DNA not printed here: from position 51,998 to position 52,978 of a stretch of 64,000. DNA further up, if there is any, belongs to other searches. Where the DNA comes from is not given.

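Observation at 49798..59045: Inositol-phospholipid gene neighbourhood: archaeal-type MIPS, CDP-alcohol phosphatidyltransferase and a DAGK-like lipid kinase, with an uncharacterised ferredoxin-domain gene pair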

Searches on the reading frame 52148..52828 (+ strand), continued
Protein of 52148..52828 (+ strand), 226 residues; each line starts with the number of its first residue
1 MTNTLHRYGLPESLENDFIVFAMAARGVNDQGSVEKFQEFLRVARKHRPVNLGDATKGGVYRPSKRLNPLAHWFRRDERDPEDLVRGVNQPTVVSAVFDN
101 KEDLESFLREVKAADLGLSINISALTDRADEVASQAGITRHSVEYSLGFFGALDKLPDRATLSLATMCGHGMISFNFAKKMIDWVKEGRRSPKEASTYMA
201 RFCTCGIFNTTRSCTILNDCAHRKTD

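Call 61: find_homologous_proteins(query=A3, max_evalue=0.00001)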
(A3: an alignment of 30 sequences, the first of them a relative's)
Query A3 (30 sequences) (209 aa, profile of the alignment): 2861 proteins with E <= 0.00001 among 8000 candidates; the best 120 are listed.
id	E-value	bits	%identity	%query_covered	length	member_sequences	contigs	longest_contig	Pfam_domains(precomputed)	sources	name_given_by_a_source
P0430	9.7e-87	308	50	98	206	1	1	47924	-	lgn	-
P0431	2.7e-86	307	48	100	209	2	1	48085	-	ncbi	ncbi:hypothetical protein V3F56_08430 [Moorellaceae bacterium AZ2]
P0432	3.0e-86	306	50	100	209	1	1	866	-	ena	-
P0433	3.1e-86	306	52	99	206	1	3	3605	-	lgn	-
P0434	1.1e-85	305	48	99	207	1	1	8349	-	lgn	-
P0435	1.2e-85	304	49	98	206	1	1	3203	-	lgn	-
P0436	4.4e-85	303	50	99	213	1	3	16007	-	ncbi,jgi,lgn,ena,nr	ncbi:MAG TPA: hypothetical protein EYP55_05530 [Anaerolineae bacterium]|nr:hypothetical protein [Ana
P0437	1.1e-84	301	51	100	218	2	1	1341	-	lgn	-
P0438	1.4e-84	301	51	98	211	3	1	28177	-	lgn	-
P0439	1.5e-84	301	47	98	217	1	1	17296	-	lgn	-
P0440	1.7e-84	301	44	98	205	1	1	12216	-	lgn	-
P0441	2.0e-84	301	47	99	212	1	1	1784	-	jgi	jgi:hypothetical protein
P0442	2.0e-84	301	48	99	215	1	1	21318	-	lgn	-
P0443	2.7e-84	300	48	100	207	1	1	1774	-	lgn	-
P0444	2.8e-84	300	51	93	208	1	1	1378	-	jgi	-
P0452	1.3e-83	298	46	97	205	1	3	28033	-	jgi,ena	jgi:S-adenosylmethionine/arginine decarboxylase-like enzyme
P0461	3.9e-83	296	60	98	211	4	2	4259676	-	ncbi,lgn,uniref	ncbi:hypothetical protein ABDB91_11085 [Desulfoscipio sp. XC116]|uniref:hypothetical protein n=1 Tax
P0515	4.3e-82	293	53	100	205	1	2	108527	-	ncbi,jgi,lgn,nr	ncbi:MAG TPA: hypothetical protein G4O03_08135 [Dehalococcoidia bacterium]|nr:hypothetical protein [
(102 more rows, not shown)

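Call 62: find_encoding_contigs(protein=P0461, flank=7000, max_places=1)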
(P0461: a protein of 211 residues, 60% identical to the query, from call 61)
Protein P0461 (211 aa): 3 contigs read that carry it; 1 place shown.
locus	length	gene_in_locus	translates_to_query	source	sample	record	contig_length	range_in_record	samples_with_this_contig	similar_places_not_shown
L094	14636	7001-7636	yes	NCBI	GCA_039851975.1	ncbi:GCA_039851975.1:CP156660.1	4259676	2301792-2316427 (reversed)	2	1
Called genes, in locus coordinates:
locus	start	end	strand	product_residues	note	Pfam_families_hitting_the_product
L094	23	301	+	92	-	-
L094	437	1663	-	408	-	PF04165:DUF401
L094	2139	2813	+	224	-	PF00392:GntR, PF07729:FCD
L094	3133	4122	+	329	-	PF03401:TctC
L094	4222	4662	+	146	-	PF07331:TctB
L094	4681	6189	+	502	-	PF01970:TctA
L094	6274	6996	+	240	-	PF00037:Fer4 (weak), PF12797:Fer4_2 (faint), PF12838:Fer4_7 (weak), PF13183:Fer4_8 (faint), PF13187:Fer4_9 (weak), PF13237:Fer4_10 (weak), PF13484:Fer4_16 (faint), PF14697:Fer4_21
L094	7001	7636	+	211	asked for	-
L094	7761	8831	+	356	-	PF05145:AbrB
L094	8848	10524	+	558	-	PF00920:ILVD_EDD_N, PF24877:ILV_EDD_C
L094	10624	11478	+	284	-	PF02548:Pantoate_transf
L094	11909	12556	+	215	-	PF02589:LUD_dom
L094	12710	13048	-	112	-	PF05016:ParE_toxin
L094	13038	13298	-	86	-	PF02604:PhdYeFM_antitox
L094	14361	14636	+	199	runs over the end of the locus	PF04542:Sigma70_r2, PF08281:Sigma70_r4_2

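Call 63: find_encoding_contigs(protein=P0431, flank=7000, max_places=1)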
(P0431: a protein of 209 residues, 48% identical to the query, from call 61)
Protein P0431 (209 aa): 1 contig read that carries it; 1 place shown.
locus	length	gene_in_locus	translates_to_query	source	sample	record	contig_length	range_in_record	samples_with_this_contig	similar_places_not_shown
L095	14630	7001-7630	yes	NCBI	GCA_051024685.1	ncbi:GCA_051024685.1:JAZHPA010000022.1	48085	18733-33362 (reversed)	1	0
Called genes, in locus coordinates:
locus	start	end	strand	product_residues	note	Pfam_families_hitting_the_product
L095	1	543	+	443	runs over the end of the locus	PF02347:GDC-P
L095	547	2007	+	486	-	PF02347:GDC-P, PF00266:Aminotran_5 (weak), PF21478:GcvP2_C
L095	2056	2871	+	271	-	PF21948:LplA-B_cat, PF03099:BPL_LplA_LipB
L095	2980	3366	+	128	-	PF16760:CBM53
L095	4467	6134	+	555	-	PF07905:PucR, PF17853:GGDEF_2, PF09862:DUF2089 (weak), PF13556:HTH_30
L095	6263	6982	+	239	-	PF00037:Fer4 (weak), PF12797:Fer4_2 (faint), PF12837:Fer4_6 (faint), PF12838:Fer4_7, PF13187:Fer4_9 (weak), PF13237:Fer4_10 (weak), PF13484:Fer4_16 (faint), PF14697:Fer4_21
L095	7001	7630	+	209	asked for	-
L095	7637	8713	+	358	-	PF08240:ADH_N, PF16912:Glu_dehyd_C, PF00107:ADH_zinc_N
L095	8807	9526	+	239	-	-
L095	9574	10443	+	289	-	PF00005:ABC_tran, PF02463:SMC_N (faint), PF13304:AAA_21 (faint), PF13401:AAA_22 (faint)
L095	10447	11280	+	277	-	PF02463:SMC_N (faint), PF00005:ABC_tran, PF13304:AAA_21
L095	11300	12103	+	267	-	PF02361:CbiQ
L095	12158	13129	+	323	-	PF00294:PfkB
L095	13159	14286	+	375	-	PF13580:SIS_2 (faint), PF01380:SIS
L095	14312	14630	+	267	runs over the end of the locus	PF03437:BtpA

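Call 64: find_encoding_contigs(protein=P0515, flank=7000, max_places=1)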
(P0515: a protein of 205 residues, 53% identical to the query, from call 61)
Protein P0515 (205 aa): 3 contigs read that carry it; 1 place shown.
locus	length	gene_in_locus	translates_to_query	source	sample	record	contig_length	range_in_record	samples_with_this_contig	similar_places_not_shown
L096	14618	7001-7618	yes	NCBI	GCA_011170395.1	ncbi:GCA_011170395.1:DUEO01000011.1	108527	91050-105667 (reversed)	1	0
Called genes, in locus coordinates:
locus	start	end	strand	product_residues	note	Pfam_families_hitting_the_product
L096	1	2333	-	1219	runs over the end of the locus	-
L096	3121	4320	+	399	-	PF03480:DctP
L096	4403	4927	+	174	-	PF04290:DctQ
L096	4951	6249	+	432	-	PF06808:DctM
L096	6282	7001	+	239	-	PF00037:Fer4 (weak), PF12797:Fer4_2 (faint), PF12837:Fer4_6 (faint), PF12838:Fer4_7 (weak), PF13237:Fer4_10 (faint), PF14697:Fer4_21 (weak)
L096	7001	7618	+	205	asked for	-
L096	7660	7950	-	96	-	-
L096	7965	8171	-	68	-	PF00313:CSD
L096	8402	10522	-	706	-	PF04879:Molybdop_Fe4S4, PF00384:Molybdopterin, PF01568:Molydop_binding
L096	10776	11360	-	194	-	-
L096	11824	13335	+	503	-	PF04715:, PF00425:Chorismate_bind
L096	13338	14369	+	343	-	PF02885:Glycos_trans_3N, PF00591:Glycos_transf_3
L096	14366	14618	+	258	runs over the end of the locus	PF00218:IGPS, PF01729:QRPTase_C (weak)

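Call 69: search_protein_families(library=ncbifam, proteins=[L068:5884-7068:+, L047:8681-10108:+, L081:5839-7152:+, L046:10361-11476:+, L052:5952-6926:+, L088:8686-9672:+, L094:3133-4122:+, L094:8848-10524:+, L084:4930-5913:+, L095:7637-8713:+], max_evalue=1e-10)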
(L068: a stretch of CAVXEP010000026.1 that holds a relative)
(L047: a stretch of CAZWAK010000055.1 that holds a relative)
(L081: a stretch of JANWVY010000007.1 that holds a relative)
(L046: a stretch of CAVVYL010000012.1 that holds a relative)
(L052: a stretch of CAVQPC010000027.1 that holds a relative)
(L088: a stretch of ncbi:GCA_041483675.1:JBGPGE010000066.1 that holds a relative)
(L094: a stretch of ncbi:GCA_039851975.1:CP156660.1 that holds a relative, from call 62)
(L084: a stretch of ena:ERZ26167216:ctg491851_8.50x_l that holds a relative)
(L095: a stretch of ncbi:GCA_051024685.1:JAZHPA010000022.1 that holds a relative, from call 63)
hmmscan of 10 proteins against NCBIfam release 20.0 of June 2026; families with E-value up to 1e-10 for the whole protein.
L068:5884-7068:+ (394 aa): 5 families
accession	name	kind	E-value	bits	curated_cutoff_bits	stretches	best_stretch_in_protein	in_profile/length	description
NF045640.1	AspGlyoxATaseBhcA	equivalog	9.7e-140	465.9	650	1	2-390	2-390/395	L-aspartate--glyoxylate aminotransferase BhcA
NF046070.1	PyrdoxPyrvTramin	equivalog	6.9e-54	183.1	600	1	11-348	12-347/369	pyridoxamine--pyruvate transaminase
TIGR03301.1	PhnW-AepZ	equivalog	2.6e-36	125.8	360.8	1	8-357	3-348/355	2-aminoethylphosphonate aminotransferase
NF010006.0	PRK13479.1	equivalog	1e-26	94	296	1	5-369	6-366/369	2-aminoethylphosphonate--pyruvate transaminase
TIGR02326.1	transamin_PhnW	equivalog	1.4e-23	83.6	400.8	1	7-364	6-360/363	2-aminoethylphosphonate--pyruvate transaminase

L047:8681-10108:+ (475 aa): 11 families
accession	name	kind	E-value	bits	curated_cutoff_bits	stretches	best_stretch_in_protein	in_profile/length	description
NF051886.1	XaaProDiPepCaul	equivalog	6.2e-42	144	500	2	67-310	9-264/398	Xaa-Pro dipeptidase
TIGR01224.1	hutI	equivalog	5.8e-15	55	298.15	0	367-459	268-360/377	imidazolonepropionase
NF005557.0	PRK07228.1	equivalog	1.3e-13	50.5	522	0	373-455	290-379/445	5'-deoxyadenosine deaminase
NF006056.0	PRK08204.1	subfamily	1.8e-13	50.1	391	0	409-453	338-382/449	hypothetical protein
NF006679.0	PRK09228.1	subfamily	3.2e-13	49.2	351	0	373-454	305-389/433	guanine deaminase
NF006055.0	PRK08203.1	equivalog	4.9e-13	48.4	532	0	64-122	13-71/455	8-oxoguanine deaminase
NF006549.0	PRK09045.1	equivalog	5.3e-13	48.4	540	0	71-125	24-79/444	TRZ/ATZ family hydrolase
NF011989.0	PRK15446.2-5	equivalog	2e-12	46.6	565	0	71-120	15-61/385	alpha-D-ribose 1-methylphosphonate 5-triphosphate diphosphatase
TIGR02967.1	guan_deamin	equivalog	1.9e-11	43.6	375.4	0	372-453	279-363/401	guanine deaminase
NF004701.0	PRK06038.1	equivalog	5e-11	42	609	0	71-131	18-74/432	N-ethylammeline chlorohydrolase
NF004995.0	PRK06380.1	subfamily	6.6e-11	41.8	567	0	62-147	7-87/418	metal-dependent hydrolase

L081:5839-7152:+ (437 aa): 18 families
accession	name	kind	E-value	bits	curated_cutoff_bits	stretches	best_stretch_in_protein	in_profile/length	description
TIGR00893.1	2A0114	subfamily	1.7e-89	300.6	395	1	34-422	2-394/399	D-galactonate transporter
TIGR00881.1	2A0104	subfamily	3.7e-57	194.1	407.75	1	34-407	3-377/379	phosphoglycerate transporter protein PgtP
TIGR00894.1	2A0114euk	subfamily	8.9e-57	192.6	626.45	1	54-424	69-447/465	Na(+)-dependent inorganic phosphate cotransporter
TIGR00895.1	2A0115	subfamily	1.3e-30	106.6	418.55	1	19-310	10-316/398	aromatic acid/H+ symport family MFS transporter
NF008661.1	PRK11663.1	subfamily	2.5e-25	89.4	564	1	24-362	28-368/439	MFS transporter family glucose-6-phosphate receptor UhpC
TIGR00886.1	2A0108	subfamily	2e-22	79.8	311.7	1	27-389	2-368/368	NarK family nitrate/nitrite MFS transporter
NF008586.0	PRK11551.1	equivalog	3.7e-22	78.9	410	1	34-315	23-291/406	3-(3-hydroxy-phenyl)propionate transporter MhpT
TIGR00712.1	glpT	equivalog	1.9e-21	76.7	632.55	1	22-422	25-430/440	glycerol-3-phosphate transporter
NF008433.0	PRK11273.1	equivalog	6e-20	71.8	748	1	22-422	25-430/452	glycerol-3-phosphate transporter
TIGR02332.1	HpaX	equivalog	1.4e-19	70.6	615.4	1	25-415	8-409/412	4-hydroxyphenylacetate permease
NF049980.1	SfMCT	equivalog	4.1e-18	65.2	320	1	51-415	27-378/378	L-lactate MFS transporter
NF038246.1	bile_salt_MFS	equivalog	7.6e-17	61.3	400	1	140-349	121-326/408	conjugated bile salt MFS transporter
TIGR00880.1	2_A_01_02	superfamily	3.4e-16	59.6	131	1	65-199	2-137/141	multidrug resistance protein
NF003024.0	PRK03893.1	subfamily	9.9e-16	57.6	604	1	32-208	27-199/497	sialate:H+ symport family MFS transporter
NF053517.1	HbztTptrPcaK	equivalog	3.3e-15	56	770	1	32-207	22-200/437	4-hydroxybenzoate transporter PcaK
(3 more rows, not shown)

L046:10361-11476:+ (371 aa): 20 families
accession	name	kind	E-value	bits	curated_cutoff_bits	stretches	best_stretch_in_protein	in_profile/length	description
NF041369.1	Dhydh_Halo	equivalog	1.9e-50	171.9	400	1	94-365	38-304/305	D-2-hydroxyacid dehydrogenase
TIGR01327.1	PGDH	equivalog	3.5e-42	144.9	454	1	57-365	1-310/525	phosphoglycerate dehydrogenase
NF005069.0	PRK06487.1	equivalog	1.9e-38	132.3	448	1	68-362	20-317/320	2-hydroxyacid dehydrogenase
NF009714.1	PRK13243.1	equivalog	2.2e-36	125.9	455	1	76-360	35-317/332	glyoxylate reductase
NF011938.0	PRK15409.1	equivalog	3.8e-34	118.2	492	1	83-334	32-287/324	glyoxylate/hydroxypyruvate reductase GhrB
NF005750.0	PRK07574.1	equivalog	1.6e-29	103.2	329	1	133-360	134-361/386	NAD-dependent formate dehydrogenase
NF005027.0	PRK06436.1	equivalog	1.6e-28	99.8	261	1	95-367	33-290/303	2-hydroxyacid dehydrogenase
NF005387.0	PRK06932.1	equivalog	3.5e-27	95.2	492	1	105-355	56-309/314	2-hydroxyacid dehydrogenase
NF012013.0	PRK15469.1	equivalog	4.5e-27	94.9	403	1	70-371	14-312/312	glyoxylate/hydroxypyruvate reductase GhrA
NF008759.0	PRK11790.1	equivalog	1.6e-25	89.6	404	1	56-357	12-318/410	phosphoglycerate dehydrogenase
NF006263.0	PRK08410.1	equivalog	3.1e-23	82.6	389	1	63-357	10-308/311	D-2-hydroxyacid dehydrogenase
NF000492.1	vanH_gen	exception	7.6e-18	64.6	540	1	188-312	138-254/312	D-lactate dehydrogenase VanH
NF006374.0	PRK08605.1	subfamily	2.7e-17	62.9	356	1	114-309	69-262/332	D-lactate dehydrogenase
NF001309.0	PRK00257.1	equivalog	5e-14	52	434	1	187-335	112-257/379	4-phosphoerythronate dehydrogenase PdxB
NF000128.1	vanH-Sc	exception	6.2e-14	51.9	650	1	188-312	158-274/337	D-lactate dehydrogenase VanH-Sc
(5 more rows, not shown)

L052:5952-6926:+ (324 aa): 0 families

L088:8686-9672:+ (328 aa): 2 families
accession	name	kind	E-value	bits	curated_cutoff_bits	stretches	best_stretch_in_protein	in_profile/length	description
TIGR00787.1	dctP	subfamily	1.8e-69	234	175.05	1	47-285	15-253/257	DctP family TRAP transporter solute-binding subunit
NF037995.1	TRAP_S1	subfamily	1.1e-60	205.3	50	1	34-285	3-253/271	TRAP transporter substrate-binding protein DctP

L094:3133-4122:+ (329 aa): 0 families

L094:8848-10524:+ (558 aa): 8 families
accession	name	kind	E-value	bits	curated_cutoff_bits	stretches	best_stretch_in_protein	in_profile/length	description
NF002068.0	PRK00911.1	subfamily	1.5e-245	816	644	1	1-553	5-557/559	dihydroxy-acid dehydratase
TIGR00110.1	ilvD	equivalog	8.3e-236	783.7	618.15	1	14-552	1-542/543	dihydroxy-acid dehydratase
NF009103.0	PRK12448.1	equivalog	7.9e-181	602.4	710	2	1-357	4-369/616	dihydroxy-acid dehydratase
NF004784.0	PRK06131.1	subfamily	6.9e-154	513.4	539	1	7-553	18-562/576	dihydroxy-acid dehydratase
NF009559.0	PRK13016.1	equivalog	1.6e-141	472.4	882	1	10-550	21-560/578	L-arabinonate dehydratase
NF009560.0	PRK13017.1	subfamily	1.8e-133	445.9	684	1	15-555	28-579/595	dihydroxy-acid dehydratase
TIGR01196.1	edd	equivalog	5.2e-83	279.3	708.25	1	31-548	64-596/601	phosphogluconate dehydratase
TIGR03432.1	yjhG_yagF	hypoth_equivalog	1.7e-72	244.5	808.15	1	46-509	82-572/640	YjhG/YagF family D-xylonate dehydratase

L084:4930-5913:+ (327 aa): 1 family
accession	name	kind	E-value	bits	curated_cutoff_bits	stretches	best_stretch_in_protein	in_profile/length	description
TIGR02311.1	HpaI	equivalog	7.1e-12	45.3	368.8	1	77-290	34-211/249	4-hydroxy-2-oxoheptanedioate aldolase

L095:7637-8713:+ (358 aa): 19 families
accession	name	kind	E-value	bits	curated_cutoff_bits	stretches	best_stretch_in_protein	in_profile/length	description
TIGR00692.1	tdh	equivalog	4.6e-55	187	458.35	1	15-343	10-327/340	L-threonine 3-dehydrogenase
NF003808.0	PRK05396.1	equivalog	2.4e-48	164.8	380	1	16-346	13-330/341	L-threonine 3-dehydrogenase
NF041097.1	keto_inos_dh_IolM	equivalog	1e-44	152.8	450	2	169-351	198-384/389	scyllo-inosose 3-dehydrogenase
NF007489.0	PRK10083.1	equivalog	1.5e-38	132.6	376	1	6-354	2-333/339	Zn-dependent oxidoreductase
NF010344.0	PRK13771.1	subfamily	2.3e-38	132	349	1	7-347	3-323/334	putative alcohol dehydrogenase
NF007375.0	PRK09880.1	equivalog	4.6e-36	124.3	469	1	3-350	3-336/344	L-idonate 5-dehydrogenase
TIGR03366.1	HpnZ_proposed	hypoth_equivalog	6.9e-36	124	328.1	1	26-336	3-314/315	putative phosphonate catabolism associated alcohol dehydrogenase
TIGR03989.1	Rxyl_3153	subfamily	5.3e-33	114.8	440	1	8-354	6-366/370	NDMA-dependent alcohol dehydrogenase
NF041172.1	AcrlCoa_red_Thmprot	equivalog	1.8e-32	112.6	500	1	7-346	3-323/334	acryloyl-CoA reductase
TIGR03451.1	mycoS_dep_FDH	equivalog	8.5e-31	107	512.9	1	18-353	16-353/358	S-(hydroxymethyl)mycothiol dehydrogenase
NF007642.0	PRK10309.1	equivalog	2.1e-28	99.6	550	1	6-342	2-331/347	galactitol-1-phosphate 5-dehydrogenase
TIGR02818.1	adh_III_F_hyde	equivalog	2.1e-26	92.9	543.95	1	21-357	21-367/368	S-(hydroxymethyl)glutathione dehydrogenase/class III alcohol dehydrogenase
NF006940.0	PRK09422.1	equivalog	1.7e-24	86.4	344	1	7-314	3-295/338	alcohol dehydrogenase AdhP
TIGR03201.1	dearomat_had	equivalog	2.6e-22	79.4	338.65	1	14-341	9-333/349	6-hydroxycyclohex-1-ene-1-carbonyl-CoA dehydrogenase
NF047908.1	AldhRedAhr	equivalog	7.6e-20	71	470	1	16-343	16-321/335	NADPH-dependent aldehyde reductase Ahr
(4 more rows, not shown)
